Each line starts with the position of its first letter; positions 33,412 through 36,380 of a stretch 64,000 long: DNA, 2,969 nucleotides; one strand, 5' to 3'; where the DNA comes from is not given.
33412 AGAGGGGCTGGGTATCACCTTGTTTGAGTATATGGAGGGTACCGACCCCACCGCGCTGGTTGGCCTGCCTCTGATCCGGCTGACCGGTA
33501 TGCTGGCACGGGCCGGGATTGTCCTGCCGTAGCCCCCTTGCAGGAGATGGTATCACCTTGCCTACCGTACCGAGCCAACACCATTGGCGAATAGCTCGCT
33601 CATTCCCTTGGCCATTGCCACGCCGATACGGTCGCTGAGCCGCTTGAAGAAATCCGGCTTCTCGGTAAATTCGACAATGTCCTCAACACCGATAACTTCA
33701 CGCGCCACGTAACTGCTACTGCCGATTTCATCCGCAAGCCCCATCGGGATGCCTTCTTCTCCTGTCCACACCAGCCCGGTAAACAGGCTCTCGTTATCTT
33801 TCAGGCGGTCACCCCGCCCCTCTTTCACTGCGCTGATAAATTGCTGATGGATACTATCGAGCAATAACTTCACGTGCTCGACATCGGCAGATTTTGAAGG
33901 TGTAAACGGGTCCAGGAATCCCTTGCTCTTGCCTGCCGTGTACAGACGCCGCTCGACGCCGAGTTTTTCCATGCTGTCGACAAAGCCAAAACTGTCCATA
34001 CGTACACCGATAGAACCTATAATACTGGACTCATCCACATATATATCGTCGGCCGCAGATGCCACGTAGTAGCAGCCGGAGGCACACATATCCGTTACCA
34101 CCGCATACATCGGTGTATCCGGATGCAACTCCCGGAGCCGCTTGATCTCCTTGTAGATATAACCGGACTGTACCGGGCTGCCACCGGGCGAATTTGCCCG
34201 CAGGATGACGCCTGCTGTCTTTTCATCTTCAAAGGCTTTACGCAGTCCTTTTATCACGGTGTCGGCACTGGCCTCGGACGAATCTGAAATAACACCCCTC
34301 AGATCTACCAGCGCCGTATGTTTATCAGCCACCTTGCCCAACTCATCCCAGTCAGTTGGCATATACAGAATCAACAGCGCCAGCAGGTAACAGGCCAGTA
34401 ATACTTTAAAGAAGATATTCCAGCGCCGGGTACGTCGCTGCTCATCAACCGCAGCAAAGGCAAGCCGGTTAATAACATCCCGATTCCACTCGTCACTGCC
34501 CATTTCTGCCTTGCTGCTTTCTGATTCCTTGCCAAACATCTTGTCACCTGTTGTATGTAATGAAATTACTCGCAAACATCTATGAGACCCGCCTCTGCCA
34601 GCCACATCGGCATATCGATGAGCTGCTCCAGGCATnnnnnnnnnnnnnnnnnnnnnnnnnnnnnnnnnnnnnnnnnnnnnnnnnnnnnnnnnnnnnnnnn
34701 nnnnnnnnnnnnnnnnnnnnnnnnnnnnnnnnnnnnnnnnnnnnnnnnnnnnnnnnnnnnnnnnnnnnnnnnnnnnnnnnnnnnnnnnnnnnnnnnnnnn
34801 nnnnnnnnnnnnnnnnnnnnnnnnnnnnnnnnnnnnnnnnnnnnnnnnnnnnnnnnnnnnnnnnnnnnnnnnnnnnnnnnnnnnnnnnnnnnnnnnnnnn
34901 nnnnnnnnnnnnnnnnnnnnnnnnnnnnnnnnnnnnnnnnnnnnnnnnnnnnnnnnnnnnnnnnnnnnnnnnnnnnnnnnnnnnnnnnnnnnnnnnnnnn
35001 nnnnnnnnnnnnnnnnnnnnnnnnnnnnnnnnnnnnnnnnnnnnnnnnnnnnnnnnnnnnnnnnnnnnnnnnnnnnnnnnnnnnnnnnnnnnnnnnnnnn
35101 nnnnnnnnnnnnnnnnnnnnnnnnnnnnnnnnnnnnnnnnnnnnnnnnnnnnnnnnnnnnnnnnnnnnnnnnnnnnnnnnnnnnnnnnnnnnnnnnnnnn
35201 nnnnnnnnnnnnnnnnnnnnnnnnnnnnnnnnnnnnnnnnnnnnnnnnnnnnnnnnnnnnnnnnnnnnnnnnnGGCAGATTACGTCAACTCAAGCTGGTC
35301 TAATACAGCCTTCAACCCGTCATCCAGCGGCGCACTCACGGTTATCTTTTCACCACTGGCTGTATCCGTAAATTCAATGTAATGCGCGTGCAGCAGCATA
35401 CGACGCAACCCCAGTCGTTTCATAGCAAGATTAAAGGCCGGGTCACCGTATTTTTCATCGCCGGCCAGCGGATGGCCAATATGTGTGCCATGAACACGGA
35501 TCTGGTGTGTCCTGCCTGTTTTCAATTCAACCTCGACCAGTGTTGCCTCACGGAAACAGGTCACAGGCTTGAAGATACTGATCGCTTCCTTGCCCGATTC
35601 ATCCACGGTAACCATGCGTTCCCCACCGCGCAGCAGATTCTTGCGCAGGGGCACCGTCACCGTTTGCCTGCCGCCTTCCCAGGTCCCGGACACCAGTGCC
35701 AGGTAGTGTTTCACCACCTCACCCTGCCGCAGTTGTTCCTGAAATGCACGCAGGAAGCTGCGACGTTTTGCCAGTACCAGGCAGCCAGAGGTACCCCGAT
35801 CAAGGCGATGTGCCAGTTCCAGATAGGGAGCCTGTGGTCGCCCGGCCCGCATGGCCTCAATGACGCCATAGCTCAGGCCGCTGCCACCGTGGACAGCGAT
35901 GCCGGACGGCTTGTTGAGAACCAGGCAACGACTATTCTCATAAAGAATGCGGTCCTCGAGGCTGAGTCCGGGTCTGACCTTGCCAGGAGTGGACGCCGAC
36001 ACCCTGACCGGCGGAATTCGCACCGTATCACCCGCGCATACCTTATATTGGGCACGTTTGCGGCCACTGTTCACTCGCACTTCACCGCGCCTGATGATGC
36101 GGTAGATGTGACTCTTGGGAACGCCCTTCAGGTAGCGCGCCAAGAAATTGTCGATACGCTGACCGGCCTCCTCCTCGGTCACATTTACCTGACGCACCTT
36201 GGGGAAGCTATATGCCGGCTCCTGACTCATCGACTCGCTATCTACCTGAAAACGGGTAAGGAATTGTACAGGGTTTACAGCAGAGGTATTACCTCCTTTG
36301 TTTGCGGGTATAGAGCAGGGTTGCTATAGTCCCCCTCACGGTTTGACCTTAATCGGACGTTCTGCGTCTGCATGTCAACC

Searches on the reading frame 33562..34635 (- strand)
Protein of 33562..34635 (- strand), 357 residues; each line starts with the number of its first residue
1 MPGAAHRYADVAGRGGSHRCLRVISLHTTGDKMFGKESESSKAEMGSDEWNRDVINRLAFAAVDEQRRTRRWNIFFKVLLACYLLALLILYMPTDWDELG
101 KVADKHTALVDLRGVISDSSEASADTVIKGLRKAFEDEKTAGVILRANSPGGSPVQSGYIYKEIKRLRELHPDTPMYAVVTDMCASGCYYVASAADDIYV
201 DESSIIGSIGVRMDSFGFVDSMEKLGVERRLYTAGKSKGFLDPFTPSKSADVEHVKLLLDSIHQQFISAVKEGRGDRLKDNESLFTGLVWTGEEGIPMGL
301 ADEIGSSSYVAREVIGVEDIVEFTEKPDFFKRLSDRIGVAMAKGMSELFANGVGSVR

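Call 65: search_protein_families(library=pfam, proteins=[window:33562-34635:-], max_evalue=0.001)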
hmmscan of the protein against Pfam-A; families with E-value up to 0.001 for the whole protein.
window:33562-34635:- (357 aa): 2 families
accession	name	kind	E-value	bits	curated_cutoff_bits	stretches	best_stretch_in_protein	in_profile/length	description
PF01343.23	Peptidase_S49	-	1.1e-29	103.8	24.9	1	174-313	7-146/154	Peptidase family S49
PF25145.1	NfeD1b_N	-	0.00071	19.6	40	0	133-212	25-98/189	NfeD1b, N-terminal domain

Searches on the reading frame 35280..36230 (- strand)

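Call 65: search_protein_families(library=pfam, proteins=[window:35280-36230:-], max_evalue=0.001)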
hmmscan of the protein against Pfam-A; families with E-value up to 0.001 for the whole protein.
window:35280-36230:- (316 aa): 2 families
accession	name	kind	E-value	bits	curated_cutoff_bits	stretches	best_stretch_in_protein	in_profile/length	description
PF00849.27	PseudoU_synth_2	-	2.8e-27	96.3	26.8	1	103-247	3-149/152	RNA pseudouridylate synthase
PF01479.30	S4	-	4.7e-09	36.3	22.8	1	24-70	1-48/48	S4 domain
